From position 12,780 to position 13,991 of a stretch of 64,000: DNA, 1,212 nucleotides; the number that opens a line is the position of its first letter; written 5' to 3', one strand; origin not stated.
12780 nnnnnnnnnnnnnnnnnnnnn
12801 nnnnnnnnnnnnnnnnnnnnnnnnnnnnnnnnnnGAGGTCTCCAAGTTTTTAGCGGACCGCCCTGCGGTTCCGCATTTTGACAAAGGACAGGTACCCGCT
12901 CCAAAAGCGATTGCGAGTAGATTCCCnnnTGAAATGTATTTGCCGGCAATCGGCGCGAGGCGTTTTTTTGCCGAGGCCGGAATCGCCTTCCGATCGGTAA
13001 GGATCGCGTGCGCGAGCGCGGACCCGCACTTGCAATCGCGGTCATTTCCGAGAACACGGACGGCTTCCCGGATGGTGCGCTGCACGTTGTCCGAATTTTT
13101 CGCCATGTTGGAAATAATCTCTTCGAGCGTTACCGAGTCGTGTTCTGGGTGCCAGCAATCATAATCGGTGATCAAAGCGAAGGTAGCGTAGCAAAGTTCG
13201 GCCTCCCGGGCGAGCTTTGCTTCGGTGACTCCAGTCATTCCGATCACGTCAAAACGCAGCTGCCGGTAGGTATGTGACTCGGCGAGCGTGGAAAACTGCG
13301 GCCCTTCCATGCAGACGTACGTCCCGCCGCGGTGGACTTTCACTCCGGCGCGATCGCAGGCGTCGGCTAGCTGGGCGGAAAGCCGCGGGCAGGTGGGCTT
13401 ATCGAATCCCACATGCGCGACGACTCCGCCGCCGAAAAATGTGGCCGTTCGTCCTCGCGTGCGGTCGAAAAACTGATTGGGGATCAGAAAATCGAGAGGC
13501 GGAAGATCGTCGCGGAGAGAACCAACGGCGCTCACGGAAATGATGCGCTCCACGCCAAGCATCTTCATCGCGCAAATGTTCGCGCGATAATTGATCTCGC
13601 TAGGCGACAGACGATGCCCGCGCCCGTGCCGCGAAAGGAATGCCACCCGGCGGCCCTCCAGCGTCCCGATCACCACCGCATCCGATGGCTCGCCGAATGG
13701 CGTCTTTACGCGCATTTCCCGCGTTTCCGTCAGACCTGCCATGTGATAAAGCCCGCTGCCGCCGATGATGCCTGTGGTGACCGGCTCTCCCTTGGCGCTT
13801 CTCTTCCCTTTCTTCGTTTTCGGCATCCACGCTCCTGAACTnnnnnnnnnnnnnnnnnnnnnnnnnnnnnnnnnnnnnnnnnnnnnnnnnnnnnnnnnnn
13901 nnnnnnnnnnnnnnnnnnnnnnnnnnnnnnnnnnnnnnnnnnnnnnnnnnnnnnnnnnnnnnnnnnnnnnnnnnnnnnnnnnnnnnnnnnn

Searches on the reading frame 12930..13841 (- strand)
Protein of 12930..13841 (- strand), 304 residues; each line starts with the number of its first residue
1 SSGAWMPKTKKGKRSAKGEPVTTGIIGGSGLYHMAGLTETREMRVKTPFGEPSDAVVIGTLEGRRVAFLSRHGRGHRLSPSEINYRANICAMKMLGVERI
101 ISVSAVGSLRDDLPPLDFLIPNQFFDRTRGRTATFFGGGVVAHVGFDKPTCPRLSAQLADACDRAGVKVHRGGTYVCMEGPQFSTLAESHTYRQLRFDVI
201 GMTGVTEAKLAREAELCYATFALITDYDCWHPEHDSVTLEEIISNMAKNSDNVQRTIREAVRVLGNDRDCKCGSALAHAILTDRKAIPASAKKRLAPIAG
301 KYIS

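Call 69: search_protein_families(library=pfam, proteins=[window:12930-13841:-], max_evalue=0.001)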
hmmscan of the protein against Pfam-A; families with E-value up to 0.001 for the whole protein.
window:12930-13841:- (304 aa): 1 family
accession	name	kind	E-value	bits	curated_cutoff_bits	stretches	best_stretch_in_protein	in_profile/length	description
PF01048.26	PNP_UDP_1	-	5.1e-49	167.2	25.1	1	23-262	2-233/233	Phosphorylase superfamily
